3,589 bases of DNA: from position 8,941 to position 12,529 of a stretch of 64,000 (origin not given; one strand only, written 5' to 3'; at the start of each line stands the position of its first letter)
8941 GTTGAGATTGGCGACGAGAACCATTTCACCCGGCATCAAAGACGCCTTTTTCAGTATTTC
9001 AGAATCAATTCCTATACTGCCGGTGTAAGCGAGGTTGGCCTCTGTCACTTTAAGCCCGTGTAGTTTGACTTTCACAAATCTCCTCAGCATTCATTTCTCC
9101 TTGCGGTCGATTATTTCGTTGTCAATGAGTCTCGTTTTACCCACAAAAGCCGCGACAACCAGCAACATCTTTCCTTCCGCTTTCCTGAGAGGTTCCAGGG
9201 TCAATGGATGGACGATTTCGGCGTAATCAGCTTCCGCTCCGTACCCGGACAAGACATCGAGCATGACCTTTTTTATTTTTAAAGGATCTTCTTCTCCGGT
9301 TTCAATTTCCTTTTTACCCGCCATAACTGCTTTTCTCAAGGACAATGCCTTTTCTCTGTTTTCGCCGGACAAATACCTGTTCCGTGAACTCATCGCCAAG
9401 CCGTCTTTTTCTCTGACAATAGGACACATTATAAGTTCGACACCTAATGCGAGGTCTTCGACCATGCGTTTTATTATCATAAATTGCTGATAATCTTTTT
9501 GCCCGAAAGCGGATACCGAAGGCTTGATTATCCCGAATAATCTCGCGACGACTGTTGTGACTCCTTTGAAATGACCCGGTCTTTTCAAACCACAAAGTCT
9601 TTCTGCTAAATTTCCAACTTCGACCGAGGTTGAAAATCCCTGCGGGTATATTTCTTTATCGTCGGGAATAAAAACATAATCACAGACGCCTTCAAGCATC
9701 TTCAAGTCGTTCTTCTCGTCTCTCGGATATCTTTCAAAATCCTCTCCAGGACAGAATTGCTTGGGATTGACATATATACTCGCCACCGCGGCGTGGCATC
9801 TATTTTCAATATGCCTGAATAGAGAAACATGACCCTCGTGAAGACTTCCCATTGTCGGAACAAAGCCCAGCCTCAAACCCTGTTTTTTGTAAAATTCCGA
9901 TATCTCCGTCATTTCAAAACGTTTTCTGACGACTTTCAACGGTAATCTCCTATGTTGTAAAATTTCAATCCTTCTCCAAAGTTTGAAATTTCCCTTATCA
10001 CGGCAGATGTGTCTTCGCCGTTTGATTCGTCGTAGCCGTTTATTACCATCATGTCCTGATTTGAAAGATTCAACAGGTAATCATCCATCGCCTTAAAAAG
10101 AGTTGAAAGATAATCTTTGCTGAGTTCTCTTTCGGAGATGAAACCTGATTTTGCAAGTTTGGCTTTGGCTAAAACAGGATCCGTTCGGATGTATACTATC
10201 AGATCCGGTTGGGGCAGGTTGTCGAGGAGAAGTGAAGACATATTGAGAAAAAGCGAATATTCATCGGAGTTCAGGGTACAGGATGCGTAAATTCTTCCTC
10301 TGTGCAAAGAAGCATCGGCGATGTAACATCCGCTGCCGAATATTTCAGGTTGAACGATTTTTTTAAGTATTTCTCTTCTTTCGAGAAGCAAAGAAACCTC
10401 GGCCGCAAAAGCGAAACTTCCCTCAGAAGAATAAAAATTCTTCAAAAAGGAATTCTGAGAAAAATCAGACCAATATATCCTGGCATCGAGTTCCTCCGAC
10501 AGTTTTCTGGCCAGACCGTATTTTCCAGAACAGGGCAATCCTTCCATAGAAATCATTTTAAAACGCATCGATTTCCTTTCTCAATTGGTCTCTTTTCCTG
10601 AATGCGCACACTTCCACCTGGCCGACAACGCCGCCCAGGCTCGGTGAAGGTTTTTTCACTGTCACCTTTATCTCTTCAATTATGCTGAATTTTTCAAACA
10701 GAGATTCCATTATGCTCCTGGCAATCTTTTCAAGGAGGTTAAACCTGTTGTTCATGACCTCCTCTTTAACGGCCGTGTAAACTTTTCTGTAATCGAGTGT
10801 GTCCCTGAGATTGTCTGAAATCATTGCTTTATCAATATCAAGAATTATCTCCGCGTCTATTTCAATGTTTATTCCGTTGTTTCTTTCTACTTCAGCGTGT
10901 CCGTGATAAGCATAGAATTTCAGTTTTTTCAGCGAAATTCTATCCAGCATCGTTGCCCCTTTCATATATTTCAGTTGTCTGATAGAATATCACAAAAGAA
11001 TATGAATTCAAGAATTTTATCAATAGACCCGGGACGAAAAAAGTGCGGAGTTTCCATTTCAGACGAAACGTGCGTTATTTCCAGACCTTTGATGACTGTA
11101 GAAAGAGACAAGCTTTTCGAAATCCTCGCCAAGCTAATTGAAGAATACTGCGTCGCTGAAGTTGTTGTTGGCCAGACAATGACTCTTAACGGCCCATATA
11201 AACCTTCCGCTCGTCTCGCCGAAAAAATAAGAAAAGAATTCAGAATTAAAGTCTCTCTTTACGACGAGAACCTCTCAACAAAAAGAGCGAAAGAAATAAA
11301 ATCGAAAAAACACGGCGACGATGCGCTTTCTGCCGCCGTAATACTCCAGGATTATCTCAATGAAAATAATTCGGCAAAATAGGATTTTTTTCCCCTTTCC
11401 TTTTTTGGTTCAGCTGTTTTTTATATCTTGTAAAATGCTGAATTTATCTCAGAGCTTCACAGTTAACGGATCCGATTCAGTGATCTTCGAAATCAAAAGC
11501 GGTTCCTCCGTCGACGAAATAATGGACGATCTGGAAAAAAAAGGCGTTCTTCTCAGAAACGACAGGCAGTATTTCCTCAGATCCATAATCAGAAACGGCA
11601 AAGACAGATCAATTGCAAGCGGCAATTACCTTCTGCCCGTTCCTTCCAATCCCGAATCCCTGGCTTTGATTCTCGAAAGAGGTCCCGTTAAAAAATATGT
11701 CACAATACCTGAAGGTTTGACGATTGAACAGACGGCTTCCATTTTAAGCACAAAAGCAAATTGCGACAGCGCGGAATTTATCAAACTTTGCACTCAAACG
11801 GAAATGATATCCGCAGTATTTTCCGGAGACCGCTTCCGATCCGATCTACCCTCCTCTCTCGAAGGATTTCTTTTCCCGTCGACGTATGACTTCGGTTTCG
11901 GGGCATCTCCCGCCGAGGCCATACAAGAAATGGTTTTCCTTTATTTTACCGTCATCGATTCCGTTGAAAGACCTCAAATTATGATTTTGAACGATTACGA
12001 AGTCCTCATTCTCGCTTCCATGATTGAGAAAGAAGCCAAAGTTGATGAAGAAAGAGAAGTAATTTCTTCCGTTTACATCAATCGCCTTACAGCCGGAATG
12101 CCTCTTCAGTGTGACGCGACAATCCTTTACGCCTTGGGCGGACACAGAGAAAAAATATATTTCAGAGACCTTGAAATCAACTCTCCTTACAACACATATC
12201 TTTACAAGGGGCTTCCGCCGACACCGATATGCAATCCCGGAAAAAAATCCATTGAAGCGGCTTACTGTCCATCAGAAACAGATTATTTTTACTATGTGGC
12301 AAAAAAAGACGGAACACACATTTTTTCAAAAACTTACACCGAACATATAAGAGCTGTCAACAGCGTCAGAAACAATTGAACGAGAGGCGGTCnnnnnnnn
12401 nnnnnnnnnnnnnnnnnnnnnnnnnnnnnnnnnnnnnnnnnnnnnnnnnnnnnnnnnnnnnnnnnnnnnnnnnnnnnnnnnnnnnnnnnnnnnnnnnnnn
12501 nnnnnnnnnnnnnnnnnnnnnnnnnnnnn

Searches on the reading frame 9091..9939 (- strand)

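Call 57: search_protein_families(library=pfam, proteins=[window:9091-9939:-], max_evalue=0.00001)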
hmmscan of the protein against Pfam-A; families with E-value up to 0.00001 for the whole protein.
window:9091-9939:- (282 aa): 1 family
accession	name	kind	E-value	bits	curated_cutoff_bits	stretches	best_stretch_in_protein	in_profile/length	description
PF02569.21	Pantoate_ligase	-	5.8e-94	314.6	20.7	1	3-275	2-267/268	Pantoate-beta-alanine ligase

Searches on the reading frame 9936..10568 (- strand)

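Call 57: search_protein_families(library=pfam, proteins=[window:9936-10568:-], max_evalue=0.00001)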
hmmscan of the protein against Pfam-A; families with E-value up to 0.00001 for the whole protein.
window:9936-10568:- (210 aa): 1 family
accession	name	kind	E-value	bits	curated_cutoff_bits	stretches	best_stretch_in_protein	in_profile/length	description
PF01712.25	dNK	-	4.9e-15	56.3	27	1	6-197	1-201/203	Deoxynucleoside kinase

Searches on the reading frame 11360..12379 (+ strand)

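Call 50: search_protein_families(library=pfam, proteins=[window:11360-12379:+], max_evalue=0.000001)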
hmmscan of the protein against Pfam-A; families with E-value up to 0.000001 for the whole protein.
window:11360-12379:+ (339 aa): 1 family
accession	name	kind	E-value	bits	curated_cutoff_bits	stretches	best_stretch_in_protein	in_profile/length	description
PF02618.21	YceG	-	6.9e-81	272.2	32.4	1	43-334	1-274/275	YceG-like family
